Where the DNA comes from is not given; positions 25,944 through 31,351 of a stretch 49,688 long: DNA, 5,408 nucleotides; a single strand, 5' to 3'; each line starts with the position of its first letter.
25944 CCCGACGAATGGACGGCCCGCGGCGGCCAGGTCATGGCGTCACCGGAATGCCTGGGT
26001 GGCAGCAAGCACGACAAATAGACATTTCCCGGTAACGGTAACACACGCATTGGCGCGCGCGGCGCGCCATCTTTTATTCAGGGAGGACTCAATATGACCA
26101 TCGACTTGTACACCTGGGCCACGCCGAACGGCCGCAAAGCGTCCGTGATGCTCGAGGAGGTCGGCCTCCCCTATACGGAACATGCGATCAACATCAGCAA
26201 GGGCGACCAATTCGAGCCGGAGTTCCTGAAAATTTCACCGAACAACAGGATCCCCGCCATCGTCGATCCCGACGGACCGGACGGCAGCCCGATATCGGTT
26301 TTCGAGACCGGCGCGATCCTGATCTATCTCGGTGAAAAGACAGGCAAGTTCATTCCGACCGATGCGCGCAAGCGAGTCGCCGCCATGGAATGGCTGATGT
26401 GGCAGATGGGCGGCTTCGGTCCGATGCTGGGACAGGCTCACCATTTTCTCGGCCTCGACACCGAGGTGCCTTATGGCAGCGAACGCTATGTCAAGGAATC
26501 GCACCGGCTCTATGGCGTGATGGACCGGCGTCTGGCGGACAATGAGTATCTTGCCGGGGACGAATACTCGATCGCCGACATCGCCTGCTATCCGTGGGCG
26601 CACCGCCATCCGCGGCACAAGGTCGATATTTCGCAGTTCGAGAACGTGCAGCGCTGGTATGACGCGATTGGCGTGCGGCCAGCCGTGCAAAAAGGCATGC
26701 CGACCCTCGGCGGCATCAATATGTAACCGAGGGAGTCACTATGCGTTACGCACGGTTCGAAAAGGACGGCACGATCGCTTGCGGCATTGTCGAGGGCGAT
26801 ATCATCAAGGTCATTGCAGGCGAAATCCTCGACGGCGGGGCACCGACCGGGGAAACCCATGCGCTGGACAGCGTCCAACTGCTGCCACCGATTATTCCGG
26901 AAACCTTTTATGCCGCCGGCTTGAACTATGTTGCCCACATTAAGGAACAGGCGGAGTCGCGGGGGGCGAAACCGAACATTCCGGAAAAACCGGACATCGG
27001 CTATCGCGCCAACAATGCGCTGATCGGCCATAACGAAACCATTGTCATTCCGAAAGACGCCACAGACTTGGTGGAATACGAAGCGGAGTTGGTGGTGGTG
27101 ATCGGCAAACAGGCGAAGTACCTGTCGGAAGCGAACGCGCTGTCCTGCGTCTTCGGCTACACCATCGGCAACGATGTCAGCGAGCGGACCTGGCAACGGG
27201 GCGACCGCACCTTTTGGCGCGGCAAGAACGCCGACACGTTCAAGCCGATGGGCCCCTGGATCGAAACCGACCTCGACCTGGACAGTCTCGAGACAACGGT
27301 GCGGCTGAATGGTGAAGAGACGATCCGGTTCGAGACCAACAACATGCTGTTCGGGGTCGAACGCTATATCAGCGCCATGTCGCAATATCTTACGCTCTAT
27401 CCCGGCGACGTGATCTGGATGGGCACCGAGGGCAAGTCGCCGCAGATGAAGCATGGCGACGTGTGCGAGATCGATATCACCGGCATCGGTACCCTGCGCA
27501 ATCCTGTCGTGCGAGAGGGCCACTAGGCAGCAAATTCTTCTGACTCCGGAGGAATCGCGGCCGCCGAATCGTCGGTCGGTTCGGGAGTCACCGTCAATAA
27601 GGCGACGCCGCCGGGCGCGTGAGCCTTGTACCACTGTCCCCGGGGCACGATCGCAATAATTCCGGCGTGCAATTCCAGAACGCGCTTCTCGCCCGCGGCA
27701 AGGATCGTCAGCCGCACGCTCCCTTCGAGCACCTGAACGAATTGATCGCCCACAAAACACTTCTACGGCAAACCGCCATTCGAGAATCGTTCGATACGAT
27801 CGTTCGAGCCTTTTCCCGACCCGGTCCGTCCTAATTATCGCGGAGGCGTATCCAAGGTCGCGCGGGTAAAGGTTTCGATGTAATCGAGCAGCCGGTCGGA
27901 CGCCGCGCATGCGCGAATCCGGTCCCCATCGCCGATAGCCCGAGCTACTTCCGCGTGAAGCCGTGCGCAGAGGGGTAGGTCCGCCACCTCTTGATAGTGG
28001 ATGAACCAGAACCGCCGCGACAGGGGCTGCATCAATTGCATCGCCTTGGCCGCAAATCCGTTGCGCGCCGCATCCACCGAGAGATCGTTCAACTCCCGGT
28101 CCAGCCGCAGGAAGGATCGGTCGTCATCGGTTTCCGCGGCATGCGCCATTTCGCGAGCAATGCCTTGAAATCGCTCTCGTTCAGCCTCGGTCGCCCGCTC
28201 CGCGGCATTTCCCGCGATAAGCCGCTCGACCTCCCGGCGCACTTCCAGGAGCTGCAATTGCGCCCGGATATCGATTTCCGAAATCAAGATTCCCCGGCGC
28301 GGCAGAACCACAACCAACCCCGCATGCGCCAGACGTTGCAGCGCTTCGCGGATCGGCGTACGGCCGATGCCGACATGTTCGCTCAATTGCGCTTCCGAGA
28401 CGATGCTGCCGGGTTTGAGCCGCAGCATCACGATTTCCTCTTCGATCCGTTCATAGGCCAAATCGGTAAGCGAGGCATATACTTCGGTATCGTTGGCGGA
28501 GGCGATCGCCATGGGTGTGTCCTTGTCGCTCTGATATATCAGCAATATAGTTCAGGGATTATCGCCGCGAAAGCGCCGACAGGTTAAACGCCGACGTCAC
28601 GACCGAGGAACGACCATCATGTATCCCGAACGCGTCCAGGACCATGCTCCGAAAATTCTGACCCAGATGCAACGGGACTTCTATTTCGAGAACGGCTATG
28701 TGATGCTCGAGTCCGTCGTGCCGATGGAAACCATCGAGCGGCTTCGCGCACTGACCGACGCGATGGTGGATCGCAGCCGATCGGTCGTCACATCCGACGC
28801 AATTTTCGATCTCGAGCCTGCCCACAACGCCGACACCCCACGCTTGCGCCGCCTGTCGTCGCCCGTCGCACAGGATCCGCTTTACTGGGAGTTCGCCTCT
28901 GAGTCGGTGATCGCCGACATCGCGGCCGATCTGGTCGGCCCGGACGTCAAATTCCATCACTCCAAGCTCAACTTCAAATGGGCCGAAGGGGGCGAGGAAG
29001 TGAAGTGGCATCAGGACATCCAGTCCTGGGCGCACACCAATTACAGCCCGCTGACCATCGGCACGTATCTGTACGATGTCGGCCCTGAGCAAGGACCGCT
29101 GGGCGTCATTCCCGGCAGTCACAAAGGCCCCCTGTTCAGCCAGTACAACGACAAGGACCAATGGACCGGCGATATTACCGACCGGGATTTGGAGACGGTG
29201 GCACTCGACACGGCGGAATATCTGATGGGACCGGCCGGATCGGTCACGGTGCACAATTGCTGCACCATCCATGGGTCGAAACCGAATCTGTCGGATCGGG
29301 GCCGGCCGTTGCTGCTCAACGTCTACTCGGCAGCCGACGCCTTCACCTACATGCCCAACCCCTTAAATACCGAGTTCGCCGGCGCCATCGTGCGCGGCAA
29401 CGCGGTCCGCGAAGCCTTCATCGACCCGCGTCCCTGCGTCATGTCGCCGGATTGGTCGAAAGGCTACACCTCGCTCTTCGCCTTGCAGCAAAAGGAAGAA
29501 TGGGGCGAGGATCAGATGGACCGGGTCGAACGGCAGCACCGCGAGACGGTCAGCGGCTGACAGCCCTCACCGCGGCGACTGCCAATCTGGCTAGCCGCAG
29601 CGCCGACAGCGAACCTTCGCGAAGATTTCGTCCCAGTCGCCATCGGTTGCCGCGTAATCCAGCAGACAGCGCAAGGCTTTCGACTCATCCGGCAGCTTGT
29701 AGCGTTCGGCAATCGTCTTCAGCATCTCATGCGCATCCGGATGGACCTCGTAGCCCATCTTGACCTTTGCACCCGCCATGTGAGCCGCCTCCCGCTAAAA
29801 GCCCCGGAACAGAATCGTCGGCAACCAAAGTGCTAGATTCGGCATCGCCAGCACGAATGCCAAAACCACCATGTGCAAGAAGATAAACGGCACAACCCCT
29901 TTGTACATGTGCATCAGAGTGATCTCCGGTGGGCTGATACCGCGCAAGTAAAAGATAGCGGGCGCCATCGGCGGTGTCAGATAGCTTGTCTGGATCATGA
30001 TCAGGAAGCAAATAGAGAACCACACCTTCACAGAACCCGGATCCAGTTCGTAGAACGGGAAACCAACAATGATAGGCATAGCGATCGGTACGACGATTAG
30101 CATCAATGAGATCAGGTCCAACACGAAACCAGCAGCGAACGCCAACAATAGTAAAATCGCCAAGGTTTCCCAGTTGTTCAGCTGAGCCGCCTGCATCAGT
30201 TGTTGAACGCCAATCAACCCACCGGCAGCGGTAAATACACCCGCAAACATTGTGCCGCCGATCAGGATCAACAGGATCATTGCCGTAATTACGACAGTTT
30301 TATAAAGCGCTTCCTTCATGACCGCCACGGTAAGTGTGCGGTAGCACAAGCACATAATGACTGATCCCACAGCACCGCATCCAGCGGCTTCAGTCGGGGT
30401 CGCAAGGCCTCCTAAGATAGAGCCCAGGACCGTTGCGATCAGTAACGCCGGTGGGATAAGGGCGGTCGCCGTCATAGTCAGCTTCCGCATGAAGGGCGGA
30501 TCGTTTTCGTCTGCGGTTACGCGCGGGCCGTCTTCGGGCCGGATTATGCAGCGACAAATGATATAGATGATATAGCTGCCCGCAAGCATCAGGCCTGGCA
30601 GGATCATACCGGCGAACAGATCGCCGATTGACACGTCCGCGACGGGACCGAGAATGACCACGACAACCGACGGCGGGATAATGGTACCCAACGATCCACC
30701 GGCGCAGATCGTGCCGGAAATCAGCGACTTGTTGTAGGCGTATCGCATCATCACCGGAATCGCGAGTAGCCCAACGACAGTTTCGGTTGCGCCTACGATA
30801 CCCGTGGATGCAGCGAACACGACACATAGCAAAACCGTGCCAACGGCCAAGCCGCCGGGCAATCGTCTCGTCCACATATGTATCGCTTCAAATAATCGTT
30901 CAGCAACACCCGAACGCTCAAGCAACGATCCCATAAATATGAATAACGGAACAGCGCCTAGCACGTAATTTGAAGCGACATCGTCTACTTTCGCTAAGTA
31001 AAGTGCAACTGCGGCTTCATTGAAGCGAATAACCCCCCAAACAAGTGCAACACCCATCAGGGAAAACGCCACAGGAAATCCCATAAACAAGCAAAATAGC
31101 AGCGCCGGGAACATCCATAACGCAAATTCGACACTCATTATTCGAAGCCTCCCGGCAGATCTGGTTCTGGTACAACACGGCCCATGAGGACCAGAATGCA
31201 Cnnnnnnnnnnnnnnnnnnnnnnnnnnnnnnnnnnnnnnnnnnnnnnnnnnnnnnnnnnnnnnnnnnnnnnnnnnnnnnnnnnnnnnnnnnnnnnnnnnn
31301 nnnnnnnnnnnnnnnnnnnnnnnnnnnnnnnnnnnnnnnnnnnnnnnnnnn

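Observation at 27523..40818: Composite accessory locus: candidate uncharacterised carboxylic-acid uptake, oxygenation, methylation and decarboxylation system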

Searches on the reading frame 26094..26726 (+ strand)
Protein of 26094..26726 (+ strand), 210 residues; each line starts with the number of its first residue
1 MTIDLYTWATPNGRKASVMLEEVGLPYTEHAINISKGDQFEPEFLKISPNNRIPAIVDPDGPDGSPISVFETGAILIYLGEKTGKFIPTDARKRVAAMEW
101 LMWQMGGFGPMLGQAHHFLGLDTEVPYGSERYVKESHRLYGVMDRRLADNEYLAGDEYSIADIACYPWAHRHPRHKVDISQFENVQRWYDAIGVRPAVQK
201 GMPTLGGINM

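Call 5: search_protein_families(library=pfam, proteins=[window:26094-26726:+], max_evalue=0.01)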
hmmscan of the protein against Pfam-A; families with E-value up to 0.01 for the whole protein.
window:26094-26726:+ (210 aa): 6 families
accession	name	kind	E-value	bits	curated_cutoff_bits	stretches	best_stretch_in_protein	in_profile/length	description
PF13409.12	GST_N_2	-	1.3e-10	42.2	25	1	11-81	3-69/70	Glutathione S-transferase, N-terminal domain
PF00043.30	GST_C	-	1.3e-10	41.8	20.7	1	134-192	29-89/93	Glutathione S-transferase, C-terminal domain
PF02798.26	GST_N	-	3.7e-10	40.4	20.9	1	1-80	1-75/76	Glutathione S-transferase, N-terminal domain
PF13410.11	GST_C_2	-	3e-08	34.1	24.9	1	130-191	5-69/69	Glutathione S-transferase, C-terminal domain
PF13417.12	GST_N_3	-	3.3e-08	34.2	22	1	5-82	1-70/75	Glutathione S-transferase, N-terminal domain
PF14497.11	GST_C_3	-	5e-05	23.9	21.6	1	137-200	32-99/104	Glutathione S-transferase, C-terminal domain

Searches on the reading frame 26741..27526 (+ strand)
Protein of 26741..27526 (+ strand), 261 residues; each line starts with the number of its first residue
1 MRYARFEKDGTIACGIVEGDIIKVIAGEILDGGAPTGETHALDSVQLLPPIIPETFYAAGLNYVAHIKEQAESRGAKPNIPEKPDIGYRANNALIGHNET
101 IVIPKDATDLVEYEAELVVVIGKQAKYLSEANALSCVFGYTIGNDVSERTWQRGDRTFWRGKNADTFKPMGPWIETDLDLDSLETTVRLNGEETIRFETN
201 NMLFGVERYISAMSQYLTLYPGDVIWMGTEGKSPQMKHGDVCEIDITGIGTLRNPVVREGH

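Call 5: search_protein_families(library=pfam, proteins=[window:26741-27526:+], max_evalue=0.01)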
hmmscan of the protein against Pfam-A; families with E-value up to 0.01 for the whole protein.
window:26741-27526:+ (261 aa): 2 families
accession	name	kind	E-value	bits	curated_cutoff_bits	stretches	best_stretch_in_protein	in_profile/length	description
PF01557.24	FAA_hydrolase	-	1e-60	205.5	23.9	1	56-257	2-214/214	Fumarylacetoacetate (FAA) hydrolase C-terminal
PF10370.14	Rv2993c-like_N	-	1.1e-16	61.9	21.3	1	1-50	1-50/50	Rv2993c-like, N-terminal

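Call 93: find_related_loci(query=window:26741-27523:+, collection=metagenome_contigs, flank=10000)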
Query window:26741-27523:+ (261 aa) in metagenome_contigs; peptide patterns used: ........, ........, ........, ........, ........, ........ (x = any residue, [..] = any of these).
600 stretches matched a pattern (row limit reached: there are more); 544 encode a relative of the query (tblastn E <= 1e-3); the best 80 are kept; 80 distinct loci.
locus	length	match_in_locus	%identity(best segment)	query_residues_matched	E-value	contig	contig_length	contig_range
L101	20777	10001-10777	90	1-259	1e-163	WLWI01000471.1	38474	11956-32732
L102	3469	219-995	90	1-259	1e-168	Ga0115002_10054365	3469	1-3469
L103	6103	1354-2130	89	1-259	5e-162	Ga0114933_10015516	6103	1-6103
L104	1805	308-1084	90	1-259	1e-173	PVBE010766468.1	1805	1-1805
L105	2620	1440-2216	70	1-259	2e-133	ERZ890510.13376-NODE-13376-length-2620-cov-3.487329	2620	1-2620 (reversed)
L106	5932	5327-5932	92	1-202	7e-125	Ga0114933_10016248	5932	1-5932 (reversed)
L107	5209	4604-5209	89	1-202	5e-123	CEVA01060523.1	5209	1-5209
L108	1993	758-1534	68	1-259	5e-129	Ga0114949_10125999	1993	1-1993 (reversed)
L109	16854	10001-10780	66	1-260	7e-121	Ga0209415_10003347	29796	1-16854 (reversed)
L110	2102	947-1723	66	1-259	4e-128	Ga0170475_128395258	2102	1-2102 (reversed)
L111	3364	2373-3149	66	1-259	9e-124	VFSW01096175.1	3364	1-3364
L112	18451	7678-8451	65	1-258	4e-120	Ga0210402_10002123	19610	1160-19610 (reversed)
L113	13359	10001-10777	65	1-259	9e-120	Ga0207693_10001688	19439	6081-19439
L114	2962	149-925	65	1-259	2e-123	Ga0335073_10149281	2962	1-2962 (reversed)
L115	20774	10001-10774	66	1-258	2e-118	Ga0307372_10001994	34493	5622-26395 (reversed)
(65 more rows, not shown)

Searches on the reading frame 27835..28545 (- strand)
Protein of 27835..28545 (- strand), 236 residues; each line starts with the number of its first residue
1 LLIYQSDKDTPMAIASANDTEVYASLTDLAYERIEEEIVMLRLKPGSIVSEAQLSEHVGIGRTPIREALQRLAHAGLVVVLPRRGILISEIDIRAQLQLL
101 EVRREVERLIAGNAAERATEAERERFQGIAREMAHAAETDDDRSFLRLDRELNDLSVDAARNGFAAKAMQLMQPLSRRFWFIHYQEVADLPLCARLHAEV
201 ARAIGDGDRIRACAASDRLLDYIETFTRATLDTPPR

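Call 4: search_protein_families(library=pfam, proteins=[window:27835-28545:-], max_evalue=0.01)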
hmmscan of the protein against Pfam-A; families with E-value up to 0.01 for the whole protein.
window:27835-28545:- (236 aa): 5 families
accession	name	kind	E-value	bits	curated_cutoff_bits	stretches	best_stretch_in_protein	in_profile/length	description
PF07729.17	FCD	-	3.7e-18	66.6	24.3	1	98-221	1-124/125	FCD domain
PF00392.27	GntR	-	6.2e-16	58.3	27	1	30-88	5-64/64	Bacterial regulatory proteins, gntR family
PF01325.25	Fe_dep_repress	-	0.0021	18.7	26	1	46-86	20-60/60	Iron dependent repressor, N-terminal DNA binding domain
PF01978.25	TrmB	-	0.004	17.4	25.6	0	52-84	26-58/68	Sugar-specific transcriptional regulator TrmB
PF02002.24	TFIIE_alpha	-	0.0074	16.6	22.9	0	35-80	14-59/105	TFIIE alpha subunit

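Call 6: search_protein_families(library=ncbifam, proteins=[window:27835-28545:-], max_evalue=0.00001)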
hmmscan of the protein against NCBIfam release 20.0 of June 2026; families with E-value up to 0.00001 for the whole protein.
window:27835-28545:- (236 aa): 10 families
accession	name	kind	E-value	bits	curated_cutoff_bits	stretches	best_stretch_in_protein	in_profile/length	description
TIGR03338.1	phnR_burk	equivalog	8e-20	71.4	271.5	1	24-215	10-201/212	phosphonate utilization associated transcriptional regulator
NF008504.0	PRK11414.1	equivalog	1e-11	45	225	1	24-151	10-137/221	GntR family transcriptional regulator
NF007741.0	PRK10421.1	equivalog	3e-09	36.7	311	0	26-85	8-66/262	transcriptional regulator LldR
NF007001.0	PRK09464.1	equivalog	2.9e-08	33.7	330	0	93-225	94-230/254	pyruvate dehydrogenase complex transcriptional repressor PdhR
NF008576.0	PRK11534.1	equivalog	1e-06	28.6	218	1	30-122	12-104/225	DNA-binding transcriptional regulator CsiR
NF003444.0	PRK04984.1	equivalog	1e-06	28.5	189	1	28-80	10-63/239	fatty acid metabolism transcriptional regulator FadR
NF003011.0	PRK03837.1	subfamily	1.3e-06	28.2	260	0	26-152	14-158/241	transcriptional regulator NanR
TIGR02018.2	his_ut_repres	equivalog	3.1e-06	26.7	220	1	33-136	7-112/226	histidine utilization transcriptional repressor HutC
NF052282.1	PLP_TF_PdxR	equivalog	4.4e-06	26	320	1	31-104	7-77/448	MocR-like pyridoxine biosynthesis transcription factor PdxR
TIGR02812.1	fadR_gamma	equivalog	4.7e-06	26.4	249.2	1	29-80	10-62/235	fatty acid metabolism transcriptional regulator FadR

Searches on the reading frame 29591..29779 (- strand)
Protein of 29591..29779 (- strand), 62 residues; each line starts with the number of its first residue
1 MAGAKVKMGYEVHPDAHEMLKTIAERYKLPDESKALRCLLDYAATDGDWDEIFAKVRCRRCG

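Call 4: search_protein_families(library=pfam, proteins=[window:29591-29779:-], max_evalue=0.01)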
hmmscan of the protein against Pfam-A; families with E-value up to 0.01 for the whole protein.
window:29591-29779:- (62 aa): 0 families

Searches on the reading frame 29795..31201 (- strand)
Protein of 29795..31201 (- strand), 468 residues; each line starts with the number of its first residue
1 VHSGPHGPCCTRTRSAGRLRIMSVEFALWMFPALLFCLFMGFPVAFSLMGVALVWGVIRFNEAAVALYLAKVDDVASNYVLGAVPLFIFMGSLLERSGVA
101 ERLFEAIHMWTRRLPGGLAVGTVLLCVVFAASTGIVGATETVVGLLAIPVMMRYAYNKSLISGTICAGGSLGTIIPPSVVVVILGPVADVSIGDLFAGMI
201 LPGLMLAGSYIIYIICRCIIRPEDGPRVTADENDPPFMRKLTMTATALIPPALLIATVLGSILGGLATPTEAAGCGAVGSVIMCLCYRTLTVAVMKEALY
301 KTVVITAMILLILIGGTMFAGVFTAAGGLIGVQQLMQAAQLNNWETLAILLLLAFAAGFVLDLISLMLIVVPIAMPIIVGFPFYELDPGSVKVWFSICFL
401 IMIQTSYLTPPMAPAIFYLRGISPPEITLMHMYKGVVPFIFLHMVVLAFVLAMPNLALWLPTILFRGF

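Call 4: search_protein_families(library=pfam, proteins=[window:29795-31201:-], max_evalue=0.01)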
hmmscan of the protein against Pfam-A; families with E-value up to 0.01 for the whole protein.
window:29795-31201:- (468 aa): 2 families
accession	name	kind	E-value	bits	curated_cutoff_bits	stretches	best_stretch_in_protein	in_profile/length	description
PF06808.19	DctM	-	1.8e-65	221.8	23.8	1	33-456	3-413/413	Tripartite ATP-independent periplasmic transporter, DctM component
PF03553.21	Na_H_antiporter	-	0.00011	22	23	1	91-177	174-259/303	Na+/H+ antiporter family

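Call 6: search_protein_families(library=ncbifam, proteins=[window:29795-31201:-], max_evalue=0.00001)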
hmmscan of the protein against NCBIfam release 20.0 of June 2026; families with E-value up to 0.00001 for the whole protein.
window:29795-31201:- (468 aa): 2 families
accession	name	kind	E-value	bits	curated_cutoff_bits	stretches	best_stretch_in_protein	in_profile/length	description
TIGR00786.1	dctM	subfamily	2.7e-81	273.4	268.45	1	41-461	1-405/405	TRAP transporter large permease subunit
NF011634.1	PRK15060.1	equivalog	2.2e-26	92.9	800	1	31-457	7-417/425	2,3-diketo-L-gulonate TRAP transporter large permease YiaN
